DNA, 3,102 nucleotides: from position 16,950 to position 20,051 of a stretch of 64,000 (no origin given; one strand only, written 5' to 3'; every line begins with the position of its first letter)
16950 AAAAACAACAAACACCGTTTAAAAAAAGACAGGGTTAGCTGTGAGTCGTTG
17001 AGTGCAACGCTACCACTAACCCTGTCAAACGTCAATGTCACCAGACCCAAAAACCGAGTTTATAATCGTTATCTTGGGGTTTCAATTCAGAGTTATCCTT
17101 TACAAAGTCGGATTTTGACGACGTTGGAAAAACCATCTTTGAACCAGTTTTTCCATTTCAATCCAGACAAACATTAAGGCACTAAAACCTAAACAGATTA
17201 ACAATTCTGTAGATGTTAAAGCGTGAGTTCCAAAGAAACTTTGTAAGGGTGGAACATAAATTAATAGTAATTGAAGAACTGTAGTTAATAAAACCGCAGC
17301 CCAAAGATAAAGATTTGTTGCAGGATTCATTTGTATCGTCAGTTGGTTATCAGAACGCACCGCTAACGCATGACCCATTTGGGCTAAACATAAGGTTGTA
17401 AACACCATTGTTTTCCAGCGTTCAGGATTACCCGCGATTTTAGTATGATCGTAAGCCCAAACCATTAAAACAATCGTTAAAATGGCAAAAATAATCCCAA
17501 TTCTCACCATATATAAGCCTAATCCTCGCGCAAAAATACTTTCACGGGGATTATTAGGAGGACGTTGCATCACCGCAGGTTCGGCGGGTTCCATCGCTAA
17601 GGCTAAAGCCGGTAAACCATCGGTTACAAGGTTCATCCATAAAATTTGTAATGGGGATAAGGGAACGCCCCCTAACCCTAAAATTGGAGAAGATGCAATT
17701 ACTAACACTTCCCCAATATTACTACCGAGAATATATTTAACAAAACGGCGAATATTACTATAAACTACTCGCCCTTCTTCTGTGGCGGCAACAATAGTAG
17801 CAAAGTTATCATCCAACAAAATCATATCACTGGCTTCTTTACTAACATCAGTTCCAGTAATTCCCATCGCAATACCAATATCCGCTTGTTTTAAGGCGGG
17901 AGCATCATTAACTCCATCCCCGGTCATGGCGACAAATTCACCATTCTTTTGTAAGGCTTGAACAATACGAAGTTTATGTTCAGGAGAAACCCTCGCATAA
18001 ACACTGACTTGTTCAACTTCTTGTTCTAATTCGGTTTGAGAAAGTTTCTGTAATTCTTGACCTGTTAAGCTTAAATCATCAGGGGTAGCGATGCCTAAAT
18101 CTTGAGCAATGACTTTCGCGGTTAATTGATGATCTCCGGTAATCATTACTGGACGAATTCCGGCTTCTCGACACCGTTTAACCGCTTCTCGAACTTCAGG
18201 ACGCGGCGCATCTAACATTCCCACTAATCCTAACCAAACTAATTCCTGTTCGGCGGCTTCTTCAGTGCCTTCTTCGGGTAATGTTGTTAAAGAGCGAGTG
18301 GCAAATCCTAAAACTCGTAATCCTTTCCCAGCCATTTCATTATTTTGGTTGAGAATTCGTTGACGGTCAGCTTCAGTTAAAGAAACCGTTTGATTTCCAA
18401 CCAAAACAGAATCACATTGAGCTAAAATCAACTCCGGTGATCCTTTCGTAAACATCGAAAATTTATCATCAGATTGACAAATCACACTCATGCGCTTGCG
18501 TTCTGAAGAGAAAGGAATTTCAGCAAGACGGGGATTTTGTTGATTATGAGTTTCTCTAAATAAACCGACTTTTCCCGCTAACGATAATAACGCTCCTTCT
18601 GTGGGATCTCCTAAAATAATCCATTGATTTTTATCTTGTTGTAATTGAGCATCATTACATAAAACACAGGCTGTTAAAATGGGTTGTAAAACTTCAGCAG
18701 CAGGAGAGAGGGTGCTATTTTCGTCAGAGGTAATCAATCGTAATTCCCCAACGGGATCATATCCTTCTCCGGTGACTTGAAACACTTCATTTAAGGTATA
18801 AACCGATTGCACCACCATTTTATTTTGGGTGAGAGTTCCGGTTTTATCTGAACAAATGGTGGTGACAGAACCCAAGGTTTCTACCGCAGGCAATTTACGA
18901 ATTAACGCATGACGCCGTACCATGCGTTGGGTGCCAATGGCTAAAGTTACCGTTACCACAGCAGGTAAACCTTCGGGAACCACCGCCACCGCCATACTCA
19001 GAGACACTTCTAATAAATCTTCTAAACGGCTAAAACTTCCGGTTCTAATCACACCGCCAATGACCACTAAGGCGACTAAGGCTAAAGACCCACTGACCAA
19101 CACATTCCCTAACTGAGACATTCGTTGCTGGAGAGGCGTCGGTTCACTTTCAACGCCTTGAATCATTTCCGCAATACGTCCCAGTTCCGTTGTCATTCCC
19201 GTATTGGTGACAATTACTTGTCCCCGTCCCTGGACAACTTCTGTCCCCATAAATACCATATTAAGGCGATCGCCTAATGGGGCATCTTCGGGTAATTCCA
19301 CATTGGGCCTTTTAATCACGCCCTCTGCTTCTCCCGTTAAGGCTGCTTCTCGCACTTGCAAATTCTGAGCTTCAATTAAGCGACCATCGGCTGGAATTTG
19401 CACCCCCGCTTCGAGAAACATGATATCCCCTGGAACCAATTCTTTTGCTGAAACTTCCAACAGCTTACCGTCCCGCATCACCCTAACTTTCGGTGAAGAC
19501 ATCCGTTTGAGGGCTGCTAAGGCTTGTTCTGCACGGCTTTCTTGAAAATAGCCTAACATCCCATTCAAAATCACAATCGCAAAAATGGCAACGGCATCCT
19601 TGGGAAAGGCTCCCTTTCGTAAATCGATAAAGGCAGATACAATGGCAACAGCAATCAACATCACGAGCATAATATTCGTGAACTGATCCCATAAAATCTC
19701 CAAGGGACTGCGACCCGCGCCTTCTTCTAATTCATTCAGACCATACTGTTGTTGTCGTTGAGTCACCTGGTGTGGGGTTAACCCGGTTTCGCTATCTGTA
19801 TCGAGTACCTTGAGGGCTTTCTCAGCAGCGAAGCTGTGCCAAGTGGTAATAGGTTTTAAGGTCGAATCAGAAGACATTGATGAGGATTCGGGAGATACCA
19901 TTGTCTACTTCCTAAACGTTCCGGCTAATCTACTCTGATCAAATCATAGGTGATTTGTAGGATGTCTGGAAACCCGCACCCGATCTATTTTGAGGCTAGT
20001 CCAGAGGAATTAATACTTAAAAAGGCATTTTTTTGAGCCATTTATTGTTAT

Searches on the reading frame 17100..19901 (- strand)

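Call 6: search_protein_families(library=pfam, proteins=[window:17100-19901:-])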
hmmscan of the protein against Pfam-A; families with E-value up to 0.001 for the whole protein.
window:17100-19901:- (933 aa): 7 families
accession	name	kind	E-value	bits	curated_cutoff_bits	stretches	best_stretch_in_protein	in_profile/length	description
PF00689.26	Cation_ATPase_C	-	1.6e-54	184.7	27.3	1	746-920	2-175/175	Cation transporting ATPase, C-terminus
PF00122.25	E1-E2_ATPase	-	1e-50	172.2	28.1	1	134-330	2-181/181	E1-E2 ATPase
PF13246.12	Cation_ATPase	-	9.7e-26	90.1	21.7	1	413-499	1-91/91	Cation transport ATPase (P-type)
PF00702.32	Hydrolase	-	3.3e-22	80.2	26.4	1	539-674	73-191/191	haloacid dehalogenase-like hydrolase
PF00690.31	Cation_ATPase_N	-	3.4e-20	71.9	20.4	1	21-89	1-69/69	Cation transporter/ATPase, N-terminus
PF12710.13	HAD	-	2.7e-05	25.1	27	1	566-671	86-189/189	haloacid dehalogenase-like hydrolase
PF08282.18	Hydrolase_3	-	3.1e-05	24.3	20.9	0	646-699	195-247/255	haloacid dehalogenase-like hydrolase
